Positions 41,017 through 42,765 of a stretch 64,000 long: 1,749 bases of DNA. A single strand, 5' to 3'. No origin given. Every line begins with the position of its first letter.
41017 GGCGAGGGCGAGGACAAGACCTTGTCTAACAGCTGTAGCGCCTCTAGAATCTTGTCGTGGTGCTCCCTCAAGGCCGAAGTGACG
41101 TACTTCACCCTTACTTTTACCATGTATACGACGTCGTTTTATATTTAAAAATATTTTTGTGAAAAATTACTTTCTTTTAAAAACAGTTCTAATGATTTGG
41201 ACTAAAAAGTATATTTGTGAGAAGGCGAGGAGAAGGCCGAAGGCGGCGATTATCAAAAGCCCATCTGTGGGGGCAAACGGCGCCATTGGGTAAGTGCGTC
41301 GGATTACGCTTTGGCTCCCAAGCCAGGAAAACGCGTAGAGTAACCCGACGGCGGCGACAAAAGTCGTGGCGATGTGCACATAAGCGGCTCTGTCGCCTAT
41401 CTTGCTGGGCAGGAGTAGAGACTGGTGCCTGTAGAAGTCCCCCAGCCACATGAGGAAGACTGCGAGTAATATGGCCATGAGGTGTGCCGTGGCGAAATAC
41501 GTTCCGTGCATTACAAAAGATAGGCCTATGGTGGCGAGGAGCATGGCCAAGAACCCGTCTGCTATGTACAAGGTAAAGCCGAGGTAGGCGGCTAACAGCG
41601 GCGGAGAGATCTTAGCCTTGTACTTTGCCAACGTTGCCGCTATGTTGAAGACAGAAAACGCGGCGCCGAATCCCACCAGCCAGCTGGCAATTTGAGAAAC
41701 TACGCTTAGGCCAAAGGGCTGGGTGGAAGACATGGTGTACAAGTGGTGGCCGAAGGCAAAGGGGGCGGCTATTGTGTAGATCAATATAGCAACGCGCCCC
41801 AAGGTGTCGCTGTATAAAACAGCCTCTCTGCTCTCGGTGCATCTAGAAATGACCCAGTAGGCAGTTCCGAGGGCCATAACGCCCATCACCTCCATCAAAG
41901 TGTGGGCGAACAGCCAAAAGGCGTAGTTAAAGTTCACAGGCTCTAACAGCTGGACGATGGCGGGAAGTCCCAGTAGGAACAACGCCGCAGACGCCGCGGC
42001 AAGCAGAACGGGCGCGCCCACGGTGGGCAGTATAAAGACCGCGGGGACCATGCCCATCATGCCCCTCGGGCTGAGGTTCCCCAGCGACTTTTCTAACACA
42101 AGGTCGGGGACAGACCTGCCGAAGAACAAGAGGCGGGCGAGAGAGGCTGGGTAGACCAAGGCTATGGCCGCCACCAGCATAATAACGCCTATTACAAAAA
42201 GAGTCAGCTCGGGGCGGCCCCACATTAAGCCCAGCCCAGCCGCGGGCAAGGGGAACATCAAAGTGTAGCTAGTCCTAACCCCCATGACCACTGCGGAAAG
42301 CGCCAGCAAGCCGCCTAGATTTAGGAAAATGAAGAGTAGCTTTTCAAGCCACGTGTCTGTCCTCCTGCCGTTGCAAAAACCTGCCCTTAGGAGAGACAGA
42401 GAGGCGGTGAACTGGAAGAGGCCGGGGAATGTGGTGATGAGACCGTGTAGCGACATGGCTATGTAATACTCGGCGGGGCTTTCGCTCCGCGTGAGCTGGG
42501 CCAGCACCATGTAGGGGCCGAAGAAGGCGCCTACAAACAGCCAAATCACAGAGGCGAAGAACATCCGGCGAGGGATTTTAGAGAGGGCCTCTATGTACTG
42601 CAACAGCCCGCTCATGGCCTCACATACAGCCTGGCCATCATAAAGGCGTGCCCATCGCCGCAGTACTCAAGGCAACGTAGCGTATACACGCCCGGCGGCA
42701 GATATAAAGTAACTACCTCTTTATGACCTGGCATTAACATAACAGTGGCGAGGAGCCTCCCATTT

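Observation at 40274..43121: Heme-copper oxidase with a NOR-like His3+Glu catalytic signature, a CuA subunit II and a hemerythrin-like gene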

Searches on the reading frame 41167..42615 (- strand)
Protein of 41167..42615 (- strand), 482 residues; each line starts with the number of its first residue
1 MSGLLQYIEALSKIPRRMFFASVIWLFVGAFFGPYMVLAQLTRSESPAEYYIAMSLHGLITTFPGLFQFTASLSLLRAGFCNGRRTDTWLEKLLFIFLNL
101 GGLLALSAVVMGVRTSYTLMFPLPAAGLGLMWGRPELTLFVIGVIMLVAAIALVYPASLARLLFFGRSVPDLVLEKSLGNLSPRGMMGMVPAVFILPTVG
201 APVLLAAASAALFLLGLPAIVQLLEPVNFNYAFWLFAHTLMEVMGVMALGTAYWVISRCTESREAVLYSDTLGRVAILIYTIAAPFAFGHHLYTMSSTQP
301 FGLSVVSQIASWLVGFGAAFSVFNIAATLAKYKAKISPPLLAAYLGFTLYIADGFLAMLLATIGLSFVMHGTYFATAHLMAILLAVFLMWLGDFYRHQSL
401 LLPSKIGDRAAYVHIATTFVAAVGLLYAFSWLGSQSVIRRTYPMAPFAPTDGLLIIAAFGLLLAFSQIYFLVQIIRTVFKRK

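Call 3: search_protein_families(library=pfam, proteins=[window:41167-42615:-], max_evalue=0.01)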
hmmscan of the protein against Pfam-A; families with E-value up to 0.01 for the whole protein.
window:41167-42615:- (482 aa): 1 family
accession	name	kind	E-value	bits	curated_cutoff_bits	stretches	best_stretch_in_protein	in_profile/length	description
PF00115.25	COX1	-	7.7e-31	107.8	34.8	1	14-460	2-433/436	Cytochrome C and Quinol oxidase polypeptide I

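Call 4: search_protein_families(library=ncbifam, proteins=[window:41167-42615:-], max_evalue=0.01)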
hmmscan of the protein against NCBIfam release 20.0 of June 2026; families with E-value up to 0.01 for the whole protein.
window:41167-42615:- (482 aa): 1 family
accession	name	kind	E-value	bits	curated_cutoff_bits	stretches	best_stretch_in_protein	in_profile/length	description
TIGR02891.1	CtaD_CoxA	equivalog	4e-12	45.5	670.75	1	220-480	216-471/504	cytochrome c oxidase subunit I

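Call 5: find_homologous_proteins(query=window:41167-42615:-, max_evalue=0.00001)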
Query window:41167-42615:- (482 aa): 20 proteins with E <= 0.00001 among 8000 candidates.
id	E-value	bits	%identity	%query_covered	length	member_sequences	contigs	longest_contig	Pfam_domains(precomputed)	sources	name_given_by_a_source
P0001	0.0e+0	1025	100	100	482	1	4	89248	PF00115.26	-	-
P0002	3.1e-130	453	49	97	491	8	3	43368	PF00115.26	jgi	jgi:cytochrome c oxidase subunit 1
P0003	7.7e-129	449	50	97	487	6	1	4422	PF00115.26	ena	-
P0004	1.4e-128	448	49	97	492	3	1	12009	PF00115.26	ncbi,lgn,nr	ncbi:Alternative cytochrome c oxidase subunit 1 [Candidatus Calditenuaceae archaeon HR02]|nr:Alterna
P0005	7.8e-128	446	49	97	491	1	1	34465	PF00115.26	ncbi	-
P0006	1.1e-127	445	49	97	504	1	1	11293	PF00115.26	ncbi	-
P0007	1.3e-127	445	51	99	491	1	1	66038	PF00115.26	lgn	-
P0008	4.6e-126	440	49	98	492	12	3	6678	PF00115.26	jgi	-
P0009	9.9e-126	439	49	97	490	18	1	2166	PF00115.26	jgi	jgi:cytochrome c oxidase subunit 1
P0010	1.1e-125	438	47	98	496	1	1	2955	PF00115.26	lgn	-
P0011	5.7e-125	436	50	97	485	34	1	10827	PF00115.26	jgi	jgi:heme/copper-type cytochrome/quinol oxidase subunit 1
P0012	1.9e-124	434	48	98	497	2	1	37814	PF00115.26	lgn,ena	-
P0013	2.7e-124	434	49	99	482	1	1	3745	PF00115.26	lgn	-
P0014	2.7e-122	427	49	99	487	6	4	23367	PF00115.26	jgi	-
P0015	1.5e-121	425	48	98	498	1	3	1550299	PF00115.26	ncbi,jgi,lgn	jgi:cytochrome c oxidase subunit 1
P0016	4.9e-121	423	47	98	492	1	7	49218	PF00115.26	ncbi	ncbi:MAG: cbb3-type cytochrome c oxidase subunit I [Candidatus Caldarchaeum sp.]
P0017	5.1e-121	423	48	99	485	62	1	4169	PF00115.26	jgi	jgi:cytochrome c oxidase subunit 1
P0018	1.2e-120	422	48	98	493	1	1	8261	PF00115.26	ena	-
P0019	1.3e-115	405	46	98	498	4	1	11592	PF00115.26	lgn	-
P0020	1.8e-105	372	46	84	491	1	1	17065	PF00115.26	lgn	-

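Call 12: search_solved_structures(query=window:41167-42615:-, max_evalue=0.01, show_alignments=3)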
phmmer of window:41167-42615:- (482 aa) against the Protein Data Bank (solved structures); distinct sequences matched with E-value up to 0.01: 11.
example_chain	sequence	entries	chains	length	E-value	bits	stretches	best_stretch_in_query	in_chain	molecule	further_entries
7xma_B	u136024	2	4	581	1.7e-06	30.6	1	225-480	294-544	Cytochrome c oxidase subunit 2,Cytochrome c oxidase subunit 1 | CYTOCHROME C OXIDASE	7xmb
1occ_A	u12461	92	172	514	6.3e-05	25.4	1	194-480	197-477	CYTOCHROME C OXIDASE | Cytochrome c oxidase polypeptide I | Cytochrome c oxidase subunit 1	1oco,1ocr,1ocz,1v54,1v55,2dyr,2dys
8d4t_N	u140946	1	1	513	7.3e-05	25.2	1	194-480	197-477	Cytochrome c oxidase subunit 1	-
5j4z_BN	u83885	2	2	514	7.6e-05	25.1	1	224-479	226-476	Cytochrome c oxidase subunit 1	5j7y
6ymx_a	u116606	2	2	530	0.00034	23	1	225-475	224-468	Cytochrome c oxidase subunit 1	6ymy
6giq_a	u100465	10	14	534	0.00035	22.9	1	225-475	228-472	Cytochrome c oxidase subunit 1 | CYTOCHROME C OXIDASE SUBUNIT 1; SYNONYM: CYTOCHROME C OXIDASE POLYPEPTIDE I, COX1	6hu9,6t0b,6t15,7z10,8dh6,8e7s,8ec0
8ugh_4A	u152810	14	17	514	0.0011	21.3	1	224-479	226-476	Cytochrome c oxidase subunit 1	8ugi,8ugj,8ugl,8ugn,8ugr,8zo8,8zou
7w5z_C1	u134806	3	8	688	0.0013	21.1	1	222-440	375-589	Cytochrome c oxidase subunit 1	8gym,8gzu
7o37_a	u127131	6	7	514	0.002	20.5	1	223-479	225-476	Cytochrome c oxidase subunit 1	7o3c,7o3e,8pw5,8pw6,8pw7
8b6h_DA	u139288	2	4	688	0.0038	19.5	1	224-439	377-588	Cytochrome c oxidase subunit 1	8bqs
5z62_A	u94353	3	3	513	0.0077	18.5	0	225-479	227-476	Cytochrome c oxidase subunit 1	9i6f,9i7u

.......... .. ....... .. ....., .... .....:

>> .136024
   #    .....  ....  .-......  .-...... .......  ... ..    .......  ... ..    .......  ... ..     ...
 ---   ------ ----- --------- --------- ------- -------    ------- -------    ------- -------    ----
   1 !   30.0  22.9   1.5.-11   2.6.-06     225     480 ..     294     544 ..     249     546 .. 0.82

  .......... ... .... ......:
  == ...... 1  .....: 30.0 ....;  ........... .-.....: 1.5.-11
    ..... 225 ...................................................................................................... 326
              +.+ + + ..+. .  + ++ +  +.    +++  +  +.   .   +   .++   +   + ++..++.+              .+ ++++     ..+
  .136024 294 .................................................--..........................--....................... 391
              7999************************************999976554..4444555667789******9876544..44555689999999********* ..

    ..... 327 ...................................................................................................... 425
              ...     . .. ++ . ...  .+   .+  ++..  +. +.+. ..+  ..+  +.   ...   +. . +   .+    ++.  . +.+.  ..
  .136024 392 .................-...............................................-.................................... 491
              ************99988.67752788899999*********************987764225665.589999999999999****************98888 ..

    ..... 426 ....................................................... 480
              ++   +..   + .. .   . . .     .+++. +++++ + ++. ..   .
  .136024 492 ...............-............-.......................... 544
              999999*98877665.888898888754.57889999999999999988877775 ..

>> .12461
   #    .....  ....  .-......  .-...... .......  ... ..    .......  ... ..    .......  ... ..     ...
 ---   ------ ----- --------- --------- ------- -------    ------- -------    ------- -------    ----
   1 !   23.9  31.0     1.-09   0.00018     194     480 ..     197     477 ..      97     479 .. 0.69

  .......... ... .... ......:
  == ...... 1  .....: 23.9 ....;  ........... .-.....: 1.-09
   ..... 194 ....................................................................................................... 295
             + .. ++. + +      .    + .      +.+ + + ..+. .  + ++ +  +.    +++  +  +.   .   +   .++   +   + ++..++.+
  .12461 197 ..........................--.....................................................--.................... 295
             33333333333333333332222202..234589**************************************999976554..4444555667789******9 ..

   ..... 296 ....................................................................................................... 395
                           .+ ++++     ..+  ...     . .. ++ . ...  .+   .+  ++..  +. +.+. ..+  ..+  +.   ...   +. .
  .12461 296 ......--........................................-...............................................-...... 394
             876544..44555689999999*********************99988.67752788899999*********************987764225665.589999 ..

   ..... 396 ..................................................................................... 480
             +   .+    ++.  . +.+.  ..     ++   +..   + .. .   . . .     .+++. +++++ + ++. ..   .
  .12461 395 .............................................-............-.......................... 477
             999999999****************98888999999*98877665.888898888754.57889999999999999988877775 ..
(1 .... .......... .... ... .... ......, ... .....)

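Call 17: find_encoding_contigs(protein=window:41167-42615:-, flank=10000, max_places=6)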
Protein window:41167-42615:- (482 aa): 8 contigs read that carry it; 5 places shown.
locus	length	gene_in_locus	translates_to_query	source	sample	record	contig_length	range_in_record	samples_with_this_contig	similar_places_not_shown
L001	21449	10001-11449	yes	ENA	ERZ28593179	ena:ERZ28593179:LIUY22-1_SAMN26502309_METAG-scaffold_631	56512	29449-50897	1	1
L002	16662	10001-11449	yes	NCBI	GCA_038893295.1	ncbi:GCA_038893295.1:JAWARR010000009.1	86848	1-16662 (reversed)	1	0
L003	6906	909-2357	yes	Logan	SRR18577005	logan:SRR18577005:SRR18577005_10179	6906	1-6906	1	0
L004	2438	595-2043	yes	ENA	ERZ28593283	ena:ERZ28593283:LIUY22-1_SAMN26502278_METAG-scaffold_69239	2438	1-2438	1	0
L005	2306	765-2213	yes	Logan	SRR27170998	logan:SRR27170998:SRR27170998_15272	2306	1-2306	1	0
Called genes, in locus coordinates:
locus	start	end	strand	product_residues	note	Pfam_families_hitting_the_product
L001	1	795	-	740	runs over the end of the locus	PF00009:GTP_EFTU, PF22042:EF-G_D2, PF03144:GTP_EFTU_D2, PF14492:EFG_III, PF03764:EFG_IV, PF00679:EFG_C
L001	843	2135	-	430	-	PF01964:ThiC_Rad_SAM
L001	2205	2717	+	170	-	-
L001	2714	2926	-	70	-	-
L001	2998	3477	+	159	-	PF00731:AIRC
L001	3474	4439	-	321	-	PF12974:Phosphonate-bd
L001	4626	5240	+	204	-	PF00005:ABC_tran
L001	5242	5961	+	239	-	PF00528:BPD_transp_1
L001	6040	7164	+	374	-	PF22660:RS_preATP-grasp-like, PF02222:ATP-grasp, PF17769:PurK_C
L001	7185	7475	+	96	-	-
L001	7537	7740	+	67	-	-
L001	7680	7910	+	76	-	-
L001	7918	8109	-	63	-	PF00127:Copper-bind (weak)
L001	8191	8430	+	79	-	-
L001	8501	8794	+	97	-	-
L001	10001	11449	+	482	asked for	PF00115:COX1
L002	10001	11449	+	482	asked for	PF00115:COX1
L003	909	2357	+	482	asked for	PF00115:COX1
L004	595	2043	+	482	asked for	PF00115:COX1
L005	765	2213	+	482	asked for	PF00115:COX1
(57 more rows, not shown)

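Call 19: find_related_loci(query=A1, collection=genome_contigs, flank=8000)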
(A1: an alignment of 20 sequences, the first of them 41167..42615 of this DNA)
Query A1 (482 aa) in genome_contigs; peptide patterns used: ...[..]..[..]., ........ (x = any residue, [..] = any of these).
70 stretches matched a pattern; 18 encode a relative of the query (tblastn E <= 1e-3); 17 distinct loci.
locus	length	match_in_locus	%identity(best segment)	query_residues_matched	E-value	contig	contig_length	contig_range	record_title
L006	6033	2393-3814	50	8-476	7e-134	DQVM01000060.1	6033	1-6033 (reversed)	MAG TPA_asm: Candidatus Caldarchaeum subterraneum isolate SZUA-1515 k95_317317, whole genome shotgun sequence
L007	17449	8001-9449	48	8-480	1e-130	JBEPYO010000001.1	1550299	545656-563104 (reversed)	MAG: Nitrososphaerota archaeon isolate 03V1_S199.concoct.095 NODE_1_length_1550299_cov_2.969483, whole genome shotgun se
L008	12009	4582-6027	48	8-480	2e-129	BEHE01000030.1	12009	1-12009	Archaeon HR02 DNA, contig: NODE_1527_30, isolate: HRbin02, whole genome shotgun sequence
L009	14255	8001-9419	49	13-476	6e-125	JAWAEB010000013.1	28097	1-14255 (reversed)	MAG: Nitrososphaerota archaeon isolate QQ_201901_bins_112 QQ_201901_bins_112_scaffold_13, whole genome shotgun sequence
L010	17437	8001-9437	49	8-482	2e-126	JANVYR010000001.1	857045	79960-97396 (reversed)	MAG: Candidatus Calditenuis fumarioli isolate 146_bin.25 NODE_2_length_857045_cov_24.061639, whole genome shotgun sequen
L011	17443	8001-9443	46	8-478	4e-124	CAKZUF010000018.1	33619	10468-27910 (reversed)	MAG: uncultured archaeon isolate S1_Bin_METABAT__127_sub_1 genome assembly, contig: c_000002273211, whole genome shotgun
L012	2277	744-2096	49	2-444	4e-130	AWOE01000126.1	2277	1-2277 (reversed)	Candidatus Calditenuaceae archaeon JGI OTU-1 pSL4COM1_contig_165_0.126, whole genome shotgun sequence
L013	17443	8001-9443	46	8-478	3e-121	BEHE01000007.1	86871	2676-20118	Archaeon HR02 DNA, contig: NODE_113_7, isolate: HRbin02, whole genome shotgun sequence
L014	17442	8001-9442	47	8-480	2e-105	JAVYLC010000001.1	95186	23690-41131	MAG: Nitrososphaerota archaeon isolate BF2_201808_bins_8 BF2_201808_bins_8_scaffold_1, whole genome shotgun sequence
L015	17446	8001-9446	47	5-476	7e-129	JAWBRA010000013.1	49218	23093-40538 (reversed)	MAG: Candidatus Caldarchaeum sp. isolate JZ-1_201705_bins_59 JZ-1_201705_bins_59_scaffold_13, whole genome shotgun seque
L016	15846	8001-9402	68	1-471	5e-125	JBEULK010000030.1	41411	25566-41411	MAG: Pyrobaculum sp. isolate KC_015 contig31, whole genome shotgun sequence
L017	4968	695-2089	41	15-481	6e-74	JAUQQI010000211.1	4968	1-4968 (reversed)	MAG: Chloroflexota bacterium isolate QQ.bins.59.201705 NODE_15685_length_4968_cov_0.899401, whole genome shotgun sequenc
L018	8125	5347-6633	38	50-477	6e-68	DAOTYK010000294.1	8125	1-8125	MAG TPA_asm: Thermomicrobium sp. isolate H24_335 k119_711106, whole genome shotgun sequence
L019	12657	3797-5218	48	8-476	2e-127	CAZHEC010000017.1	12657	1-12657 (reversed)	MAG TPA_asm: uncultured Nitrososphaeria archaeon isolate SRP163575_co2_204 genome assembly, contig: NODE_6360_length_126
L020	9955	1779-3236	38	11-476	1e-65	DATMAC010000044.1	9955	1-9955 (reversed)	MAG TPA_asm: Thermoflexus sp. isolate SMAG_U13315 k141_560168, whole genome shotgun sequence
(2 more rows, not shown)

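Call 23: search_solved_structures(query=A1, max_evalue=1, show_alignments=0)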
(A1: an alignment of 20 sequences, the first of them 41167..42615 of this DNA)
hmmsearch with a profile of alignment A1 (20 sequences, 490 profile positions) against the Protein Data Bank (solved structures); distinct sequences matched with E-value up to 1: 14.
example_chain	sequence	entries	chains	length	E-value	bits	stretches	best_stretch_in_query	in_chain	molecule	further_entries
7xma_B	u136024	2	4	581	3.6e-07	32.6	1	228-478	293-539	Cytochrome c oxidase subunit 2,Cytochrome c oxidase subunit 1 | CYTOCHROME C OXIDASE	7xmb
8ugh_4A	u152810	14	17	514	2e-05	26.8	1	225-478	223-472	Cytochrome c oxidase subunit 1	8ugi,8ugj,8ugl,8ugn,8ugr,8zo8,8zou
6koc_A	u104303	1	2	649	2.5e-05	26.5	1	17-467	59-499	AA3-600 quinol oxidase subunit I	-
6kob_A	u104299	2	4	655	2.7e-05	26.4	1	17-467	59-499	AA3-600 quinol oxidase subunit I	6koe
6giq_a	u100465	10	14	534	3.3e-05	26.1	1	221-477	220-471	Cytochrome c oxidase subunit 1 | CYTOCHROME C OXIDASE SUBUNIT 1; SYNONYM: CYTOCHROME C OXIDASE POLYPEPTIDE I, COX1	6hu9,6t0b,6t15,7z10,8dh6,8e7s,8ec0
7w5z_C1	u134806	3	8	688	5.5e-05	25.4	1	220-484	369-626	Cytochrome c oxidase subunit 1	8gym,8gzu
8b6h_DA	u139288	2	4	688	6.3e-05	25.2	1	220-484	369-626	Cytochrome c oxidase subunit 1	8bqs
8d4t_N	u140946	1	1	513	0.00011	24.4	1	48-478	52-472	Cytochrome c oxidase subunit 1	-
1occ_A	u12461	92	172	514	0.00012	24.3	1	48-478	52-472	CYTOCHROME C OXIDASE | Cytochrome c oxidase polypeptide I | Cytochrome c oxidase subunit 1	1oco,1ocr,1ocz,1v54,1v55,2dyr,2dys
5j4z_BN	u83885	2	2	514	0.00013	24.1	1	225-478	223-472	Cytochrome c oxidase subunit 1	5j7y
6ymx_a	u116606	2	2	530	0.00024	23.3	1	221-477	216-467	Cytochrome c oxidase subunit 1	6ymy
7o37_a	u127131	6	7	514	0.0014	20.7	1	225-478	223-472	Cytochrome c oxidase subunit 1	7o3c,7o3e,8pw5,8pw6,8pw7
7jro_a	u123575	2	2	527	0.0025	19.9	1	229-478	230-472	COX1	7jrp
4x8w_A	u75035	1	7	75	0.69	11.8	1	61-84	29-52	Loquacious, isoform B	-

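Call 29: predict_structure(alignment_id=A1)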
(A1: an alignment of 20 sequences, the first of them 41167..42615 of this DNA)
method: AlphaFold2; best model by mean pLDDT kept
length: 482 residues; sequences in the alignment: 20
mean_pLDDT: 83.0   pTM: 0.88
mean pLDDT of the five models: 83.0, 82.9, 80.7, 80.7, 79.9
residues with pLDDT >= 90: 208; 70-90: 188; 50-70: 53; < 50: 33
segments of 3 or more residues with pLDDT < 50: 117-130, 176-184, 296-303
pLDDT, mean of each block of 10 residues (from residue 1): 74 95 95 92 89 89 94 92 88 98 93 61 42 80 93 95 79 49 64 87 84 78 60 79 90 89 81 88 73 48 62 82 92 92 96 81 63 86 95 93 93 98 95 85 73 93 96 92 56
secondary structure, 60 per line:
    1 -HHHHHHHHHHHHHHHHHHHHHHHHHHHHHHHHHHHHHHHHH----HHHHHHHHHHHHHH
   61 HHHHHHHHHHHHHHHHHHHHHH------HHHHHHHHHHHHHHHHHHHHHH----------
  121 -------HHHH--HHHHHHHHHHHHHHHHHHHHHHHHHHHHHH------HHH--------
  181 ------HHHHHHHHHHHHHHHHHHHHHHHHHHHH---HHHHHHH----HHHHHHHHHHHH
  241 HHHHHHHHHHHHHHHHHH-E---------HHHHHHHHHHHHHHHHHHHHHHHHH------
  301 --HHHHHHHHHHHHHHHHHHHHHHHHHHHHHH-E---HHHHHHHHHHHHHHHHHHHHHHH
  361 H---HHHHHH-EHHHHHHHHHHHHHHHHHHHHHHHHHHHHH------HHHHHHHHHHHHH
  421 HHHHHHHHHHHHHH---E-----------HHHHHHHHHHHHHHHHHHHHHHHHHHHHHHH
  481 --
elements in order: H2-42 H47-82 H89-110 H128-131 H134-163 H187-214 H218-224 H229-258 H270-294 H303-332 H338-361 H365-370 H373-401 H408-434 H450-480

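Call 31: search_protein_representatives(alignment_id=A1)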
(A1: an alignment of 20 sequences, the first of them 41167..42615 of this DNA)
Query: 20 sequences, 490 profile positions. Proteins with E-value up to 0.001 (for the whole library): 368; up to 1e-10: 59; up to 1e-30: 12. The best 150 are listed.
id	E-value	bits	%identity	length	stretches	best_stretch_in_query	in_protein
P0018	1.5e-246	835.4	-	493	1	4-488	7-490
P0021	2.3e-160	551.1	-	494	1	8-484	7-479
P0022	4.8e-137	474.2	-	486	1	12-483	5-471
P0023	6.3e-132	457.3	-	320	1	4-320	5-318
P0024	1.5e-127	442.8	-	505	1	13-481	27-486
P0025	1.2e-105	370.7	-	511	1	5-485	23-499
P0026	2.0e-80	287.4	-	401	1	144-486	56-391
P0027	9.6e-43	163.2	-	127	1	245-366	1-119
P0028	5.6e-41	157.3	-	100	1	36-134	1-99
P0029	4.5e-37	144.5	-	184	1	318-485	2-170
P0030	5.3e-35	137.6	-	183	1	3-166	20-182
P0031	3.0e-34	135.1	-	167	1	164-335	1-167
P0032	8.2e-29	117.2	-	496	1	10-486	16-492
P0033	1.8e-27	112.8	-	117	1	318-433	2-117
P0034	1.4e-26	109.8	-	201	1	224-351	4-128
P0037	3.7e-20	88.6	-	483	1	18-483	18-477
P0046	1.6e-16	76.7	-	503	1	14-478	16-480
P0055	9.3e-15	70.8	-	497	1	15-450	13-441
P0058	2.8e-13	66.0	-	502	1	23-483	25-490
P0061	3.3e-13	65.7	-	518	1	18-477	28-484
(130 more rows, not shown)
